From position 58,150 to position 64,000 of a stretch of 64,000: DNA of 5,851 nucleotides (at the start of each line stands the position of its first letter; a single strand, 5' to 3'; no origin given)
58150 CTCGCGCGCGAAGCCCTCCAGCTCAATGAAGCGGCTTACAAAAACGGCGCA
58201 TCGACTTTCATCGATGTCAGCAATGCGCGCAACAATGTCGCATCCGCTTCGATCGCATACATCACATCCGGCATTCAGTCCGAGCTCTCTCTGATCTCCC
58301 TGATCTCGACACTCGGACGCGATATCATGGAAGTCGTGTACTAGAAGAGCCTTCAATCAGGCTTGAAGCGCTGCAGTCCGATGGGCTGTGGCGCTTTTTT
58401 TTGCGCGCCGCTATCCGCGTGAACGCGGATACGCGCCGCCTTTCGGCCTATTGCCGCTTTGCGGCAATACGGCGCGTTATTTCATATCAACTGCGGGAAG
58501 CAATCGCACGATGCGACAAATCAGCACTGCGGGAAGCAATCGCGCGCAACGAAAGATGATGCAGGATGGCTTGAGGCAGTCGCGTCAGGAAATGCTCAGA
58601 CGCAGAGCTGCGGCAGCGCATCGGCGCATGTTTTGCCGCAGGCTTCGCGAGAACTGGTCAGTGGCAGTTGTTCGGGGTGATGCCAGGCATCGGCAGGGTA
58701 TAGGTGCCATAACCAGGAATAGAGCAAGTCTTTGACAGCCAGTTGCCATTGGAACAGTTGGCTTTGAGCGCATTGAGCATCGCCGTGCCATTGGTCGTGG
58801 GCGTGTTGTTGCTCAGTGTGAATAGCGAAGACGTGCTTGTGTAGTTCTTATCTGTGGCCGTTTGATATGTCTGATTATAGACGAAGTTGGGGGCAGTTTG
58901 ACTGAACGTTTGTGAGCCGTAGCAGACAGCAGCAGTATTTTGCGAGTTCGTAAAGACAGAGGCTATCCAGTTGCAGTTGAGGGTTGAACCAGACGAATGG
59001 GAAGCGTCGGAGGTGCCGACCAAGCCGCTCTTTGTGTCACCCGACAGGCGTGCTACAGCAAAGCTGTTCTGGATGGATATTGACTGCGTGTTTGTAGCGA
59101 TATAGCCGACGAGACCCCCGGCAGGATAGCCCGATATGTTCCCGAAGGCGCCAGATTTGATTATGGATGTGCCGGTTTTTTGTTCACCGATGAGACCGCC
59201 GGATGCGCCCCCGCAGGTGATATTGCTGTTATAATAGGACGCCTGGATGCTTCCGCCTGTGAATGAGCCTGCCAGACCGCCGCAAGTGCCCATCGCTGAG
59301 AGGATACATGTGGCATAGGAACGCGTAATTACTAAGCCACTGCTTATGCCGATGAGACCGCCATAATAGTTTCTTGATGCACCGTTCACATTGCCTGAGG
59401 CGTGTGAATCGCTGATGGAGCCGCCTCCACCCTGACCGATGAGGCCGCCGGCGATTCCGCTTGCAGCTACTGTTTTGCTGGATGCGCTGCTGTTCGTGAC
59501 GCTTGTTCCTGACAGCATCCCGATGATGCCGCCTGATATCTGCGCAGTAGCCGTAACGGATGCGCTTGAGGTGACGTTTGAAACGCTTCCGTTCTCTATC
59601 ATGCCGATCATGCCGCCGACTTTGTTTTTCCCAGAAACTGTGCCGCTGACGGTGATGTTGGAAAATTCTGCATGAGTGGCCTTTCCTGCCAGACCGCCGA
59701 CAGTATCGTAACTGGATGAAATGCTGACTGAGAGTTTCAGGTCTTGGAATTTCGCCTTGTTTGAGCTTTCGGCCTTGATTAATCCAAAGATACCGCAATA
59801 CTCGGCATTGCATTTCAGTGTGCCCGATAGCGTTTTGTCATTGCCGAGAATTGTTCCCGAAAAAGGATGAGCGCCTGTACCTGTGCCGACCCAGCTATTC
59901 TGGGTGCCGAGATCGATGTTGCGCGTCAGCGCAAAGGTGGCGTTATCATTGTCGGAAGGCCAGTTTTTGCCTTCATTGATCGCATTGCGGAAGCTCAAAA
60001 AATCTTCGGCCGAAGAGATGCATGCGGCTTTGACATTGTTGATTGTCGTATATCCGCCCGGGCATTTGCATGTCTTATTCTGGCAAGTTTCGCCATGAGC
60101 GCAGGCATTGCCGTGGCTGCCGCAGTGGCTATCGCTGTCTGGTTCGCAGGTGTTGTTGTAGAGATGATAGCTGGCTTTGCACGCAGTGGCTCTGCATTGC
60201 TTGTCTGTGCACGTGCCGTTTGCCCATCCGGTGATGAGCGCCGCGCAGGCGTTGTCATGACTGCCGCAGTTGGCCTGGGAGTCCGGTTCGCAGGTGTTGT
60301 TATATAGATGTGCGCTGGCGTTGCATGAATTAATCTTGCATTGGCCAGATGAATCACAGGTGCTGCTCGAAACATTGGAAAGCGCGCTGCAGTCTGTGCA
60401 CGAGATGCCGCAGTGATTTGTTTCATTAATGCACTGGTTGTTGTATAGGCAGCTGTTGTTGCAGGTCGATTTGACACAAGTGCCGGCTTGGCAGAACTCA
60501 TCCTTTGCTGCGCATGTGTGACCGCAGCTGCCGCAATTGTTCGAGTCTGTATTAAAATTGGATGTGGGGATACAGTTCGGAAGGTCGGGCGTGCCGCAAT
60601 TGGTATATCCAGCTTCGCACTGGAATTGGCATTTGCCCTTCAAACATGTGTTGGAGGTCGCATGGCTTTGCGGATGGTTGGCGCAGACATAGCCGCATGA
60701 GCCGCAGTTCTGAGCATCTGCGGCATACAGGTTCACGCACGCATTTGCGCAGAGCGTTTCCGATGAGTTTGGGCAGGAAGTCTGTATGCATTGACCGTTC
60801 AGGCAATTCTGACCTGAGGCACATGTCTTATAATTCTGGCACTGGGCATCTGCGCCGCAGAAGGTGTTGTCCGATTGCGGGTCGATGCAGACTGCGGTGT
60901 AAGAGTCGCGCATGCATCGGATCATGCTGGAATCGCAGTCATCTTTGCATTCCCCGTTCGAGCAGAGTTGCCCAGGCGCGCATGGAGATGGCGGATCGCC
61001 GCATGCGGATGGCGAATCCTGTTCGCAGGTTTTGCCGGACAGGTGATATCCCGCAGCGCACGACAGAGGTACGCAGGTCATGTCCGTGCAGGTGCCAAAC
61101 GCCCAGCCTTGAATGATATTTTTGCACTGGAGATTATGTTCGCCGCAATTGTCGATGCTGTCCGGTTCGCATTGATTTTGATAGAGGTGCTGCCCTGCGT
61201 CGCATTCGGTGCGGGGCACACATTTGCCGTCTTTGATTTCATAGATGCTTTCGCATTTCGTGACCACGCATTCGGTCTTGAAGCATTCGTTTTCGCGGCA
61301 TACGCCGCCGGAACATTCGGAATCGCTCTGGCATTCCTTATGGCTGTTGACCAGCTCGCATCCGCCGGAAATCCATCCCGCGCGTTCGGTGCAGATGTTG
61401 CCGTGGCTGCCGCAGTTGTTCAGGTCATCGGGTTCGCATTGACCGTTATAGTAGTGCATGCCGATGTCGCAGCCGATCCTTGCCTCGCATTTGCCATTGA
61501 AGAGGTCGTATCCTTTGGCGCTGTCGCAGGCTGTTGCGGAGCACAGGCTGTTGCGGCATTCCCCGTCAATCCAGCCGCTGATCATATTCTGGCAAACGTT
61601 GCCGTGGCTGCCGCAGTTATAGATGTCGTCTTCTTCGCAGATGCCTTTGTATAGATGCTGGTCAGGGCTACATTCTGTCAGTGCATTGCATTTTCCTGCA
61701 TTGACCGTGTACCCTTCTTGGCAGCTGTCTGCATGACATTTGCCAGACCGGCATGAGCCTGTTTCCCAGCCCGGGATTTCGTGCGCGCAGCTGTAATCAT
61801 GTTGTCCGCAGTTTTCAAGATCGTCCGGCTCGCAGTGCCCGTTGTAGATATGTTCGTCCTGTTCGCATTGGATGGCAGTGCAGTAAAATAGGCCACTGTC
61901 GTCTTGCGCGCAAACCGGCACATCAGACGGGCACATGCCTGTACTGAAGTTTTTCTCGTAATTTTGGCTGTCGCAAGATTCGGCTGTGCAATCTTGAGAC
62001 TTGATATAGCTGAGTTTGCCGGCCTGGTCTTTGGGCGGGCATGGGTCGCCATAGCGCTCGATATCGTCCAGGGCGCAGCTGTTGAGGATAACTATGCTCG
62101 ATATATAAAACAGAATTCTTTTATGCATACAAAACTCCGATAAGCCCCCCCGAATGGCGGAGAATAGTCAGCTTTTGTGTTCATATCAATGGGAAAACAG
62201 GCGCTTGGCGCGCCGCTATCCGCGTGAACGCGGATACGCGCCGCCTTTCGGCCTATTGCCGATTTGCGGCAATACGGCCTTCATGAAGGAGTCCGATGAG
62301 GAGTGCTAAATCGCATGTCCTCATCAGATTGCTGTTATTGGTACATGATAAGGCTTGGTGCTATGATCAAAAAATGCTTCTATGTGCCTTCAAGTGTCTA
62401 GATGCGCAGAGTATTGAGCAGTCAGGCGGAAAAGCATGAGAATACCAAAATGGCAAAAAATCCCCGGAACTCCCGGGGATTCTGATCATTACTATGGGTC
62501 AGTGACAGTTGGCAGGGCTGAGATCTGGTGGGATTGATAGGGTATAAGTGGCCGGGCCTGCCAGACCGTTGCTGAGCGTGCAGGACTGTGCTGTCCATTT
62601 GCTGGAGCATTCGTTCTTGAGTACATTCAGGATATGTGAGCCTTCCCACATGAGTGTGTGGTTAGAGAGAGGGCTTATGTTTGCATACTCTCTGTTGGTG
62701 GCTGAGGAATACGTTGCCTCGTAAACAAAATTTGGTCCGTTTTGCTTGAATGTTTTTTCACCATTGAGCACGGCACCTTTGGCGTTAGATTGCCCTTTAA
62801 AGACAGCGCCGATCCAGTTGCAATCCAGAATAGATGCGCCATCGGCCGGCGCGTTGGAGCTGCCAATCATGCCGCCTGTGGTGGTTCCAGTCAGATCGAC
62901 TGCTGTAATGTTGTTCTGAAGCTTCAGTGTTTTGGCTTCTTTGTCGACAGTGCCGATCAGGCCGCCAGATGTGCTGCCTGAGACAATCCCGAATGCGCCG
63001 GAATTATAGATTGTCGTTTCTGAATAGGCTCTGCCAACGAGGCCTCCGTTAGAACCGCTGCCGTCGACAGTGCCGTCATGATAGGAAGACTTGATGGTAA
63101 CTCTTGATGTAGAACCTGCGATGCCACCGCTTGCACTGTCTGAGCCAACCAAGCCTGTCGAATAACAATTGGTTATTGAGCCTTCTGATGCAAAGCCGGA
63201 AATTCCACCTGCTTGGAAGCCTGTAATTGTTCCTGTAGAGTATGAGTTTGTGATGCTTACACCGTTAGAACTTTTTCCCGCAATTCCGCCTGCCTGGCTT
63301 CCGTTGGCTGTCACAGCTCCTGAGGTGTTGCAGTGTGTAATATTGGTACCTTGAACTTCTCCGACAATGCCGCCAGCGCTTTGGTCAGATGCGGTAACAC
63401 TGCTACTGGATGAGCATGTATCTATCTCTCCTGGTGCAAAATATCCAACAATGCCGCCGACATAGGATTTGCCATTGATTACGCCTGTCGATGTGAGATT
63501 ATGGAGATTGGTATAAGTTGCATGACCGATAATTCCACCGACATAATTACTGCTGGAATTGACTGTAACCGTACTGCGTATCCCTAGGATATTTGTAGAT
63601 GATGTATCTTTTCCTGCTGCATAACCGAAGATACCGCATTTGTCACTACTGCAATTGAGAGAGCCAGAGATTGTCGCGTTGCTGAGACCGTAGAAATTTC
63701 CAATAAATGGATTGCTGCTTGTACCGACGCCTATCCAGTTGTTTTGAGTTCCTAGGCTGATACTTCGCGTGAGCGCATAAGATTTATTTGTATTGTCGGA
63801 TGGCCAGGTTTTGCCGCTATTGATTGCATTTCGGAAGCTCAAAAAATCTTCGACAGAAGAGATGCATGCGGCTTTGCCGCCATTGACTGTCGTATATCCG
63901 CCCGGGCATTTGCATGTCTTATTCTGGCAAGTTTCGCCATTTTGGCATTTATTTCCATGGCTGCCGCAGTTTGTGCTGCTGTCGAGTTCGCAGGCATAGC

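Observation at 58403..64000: Tandem duplication of a Cys-rich/GLUG lipoprotein gene together with its 3' double-hairpin element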

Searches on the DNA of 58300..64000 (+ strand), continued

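Call 70: search_with_rna_model(model_id=R1, source=L063, max_evalue=0.01, show_alignments=3)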
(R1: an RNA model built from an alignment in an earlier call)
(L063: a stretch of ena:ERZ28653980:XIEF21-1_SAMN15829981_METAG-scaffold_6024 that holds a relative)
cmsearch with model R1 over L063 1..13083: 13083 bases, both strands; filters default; matches with E-value up to 0.01: 2.
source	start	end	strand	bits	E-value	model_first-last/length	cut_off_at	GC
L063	5589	5660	+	80.9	5.8e-17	1-74/74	no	0.67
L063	9388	9459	+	78.5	2e-16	1-74/74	no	0.67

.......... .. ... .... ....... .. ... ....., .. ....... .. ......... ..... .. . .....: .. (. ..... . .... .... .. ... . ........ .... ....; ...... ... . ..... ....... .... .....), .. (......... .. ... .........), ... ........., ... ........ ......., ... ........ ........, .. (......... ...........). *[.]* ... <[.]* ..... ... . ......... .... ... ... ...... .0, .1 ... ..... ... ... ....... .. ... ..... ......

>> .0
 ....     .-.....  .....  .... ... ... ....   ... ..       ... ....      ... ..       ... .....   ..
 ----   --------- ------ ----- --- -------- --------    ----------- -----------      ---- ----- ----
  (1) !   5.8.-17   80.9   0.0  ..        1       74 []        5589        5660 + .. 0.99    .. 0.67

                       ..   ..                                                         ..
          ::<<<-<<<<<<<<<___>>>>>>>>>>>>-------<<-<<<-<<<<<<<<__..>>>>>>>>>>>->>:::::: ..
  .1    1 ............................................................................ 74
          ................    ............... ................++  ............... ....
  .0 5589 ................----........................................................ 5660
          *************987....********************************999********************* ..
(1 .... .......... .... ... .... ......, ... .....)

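Call 89: search_with_rna_model(model_id=R1, sources=[L064, L065, L066, L067, L068, L069, L070, L071, L072, L073, L074, L075, L076], max_evalue=0.001, make_alignment=true)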
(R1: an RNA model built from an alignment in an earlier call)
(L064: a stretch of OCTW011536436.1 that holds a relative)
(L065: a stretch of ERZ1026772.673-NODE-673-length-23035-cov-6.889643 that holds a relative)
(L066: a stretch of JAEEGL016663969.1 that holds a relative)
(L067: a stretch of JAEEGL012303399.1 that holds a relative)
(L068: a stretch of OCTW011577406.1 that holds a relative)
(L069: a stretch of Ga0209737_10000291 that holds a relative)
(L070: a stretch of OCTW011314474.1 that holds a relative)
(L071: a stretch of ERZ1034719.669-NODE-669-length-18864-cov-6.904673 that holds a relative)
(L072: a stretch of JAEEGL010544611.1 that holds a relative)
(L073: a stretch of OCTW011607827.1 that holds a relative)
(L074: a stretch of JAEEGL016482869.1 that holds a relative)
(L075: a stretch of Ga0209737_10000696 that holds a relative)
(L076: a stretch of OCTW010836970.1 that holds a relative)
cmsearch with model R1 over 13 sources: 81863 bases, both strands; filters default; matches with E-value up to 0.001: 23.
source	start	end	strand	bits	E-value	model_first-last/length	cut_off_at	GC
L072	772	844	-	78.1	1.5e-15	1-74/74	no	0.7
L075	3945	4017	-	53.9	3.6e-10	1-74/74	no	0.62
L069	2663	2732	+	52.9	6.2e-10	1-74/74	no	0.66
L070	7381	7450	-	51.9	9.9e-10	1-74/74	no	0.61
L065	2275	2340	+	48.4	6.1e-09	1-74/74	no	0.62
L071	312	376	+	47.5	9.7e-09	1-74/74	no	0.62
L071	416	482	+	47.2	1.1e-08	1-74/74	no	0.66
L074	5171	5252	+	42.6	1.2e-07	1-74/74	no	0.7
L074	898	970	-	42.4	1.3e-07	1-74/74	no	0.62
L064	3526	3597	+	41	2.7e-07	1-74/74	no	0.69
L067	6455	6526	+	38.9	7.9e-07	1-74/74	no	0.64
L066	3725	3796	+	37.9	1.3e-06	1-74/74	no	0.61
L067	8775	8872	-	37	2.1e-06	1-74/74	no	0.68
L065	8012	8084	-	35.3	4.9e-06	1-74/74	no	0.63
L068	2277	2343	-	34.7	6.7e-06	1-74/74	no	0.52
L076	449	545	-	32.6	2e-05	1-74/74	no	0.66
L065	7940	8011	-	32.4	2.2e-05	1-74/74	no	0.64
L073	1553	1619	-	31.2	3.9e-05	1-74/74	no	0.64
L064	1824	1902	-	31.2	3.9e-05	1-74/74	no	0.67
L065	2380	2449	+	30.9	4.6e-05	1-74/74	no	0.64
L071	241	311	+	28.7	0.00014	1-74/74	no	0.65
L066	13099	13175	-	27.1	0.00032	1-74/74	no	0.65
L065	2203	2274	+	27.1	0.00033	1-74/74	no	0.67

Alignment A7: 23 matches aligned to the model, 135 columns, each read 5' to 3' on its own strand. Consensus structure (alignment columns), stored with it:
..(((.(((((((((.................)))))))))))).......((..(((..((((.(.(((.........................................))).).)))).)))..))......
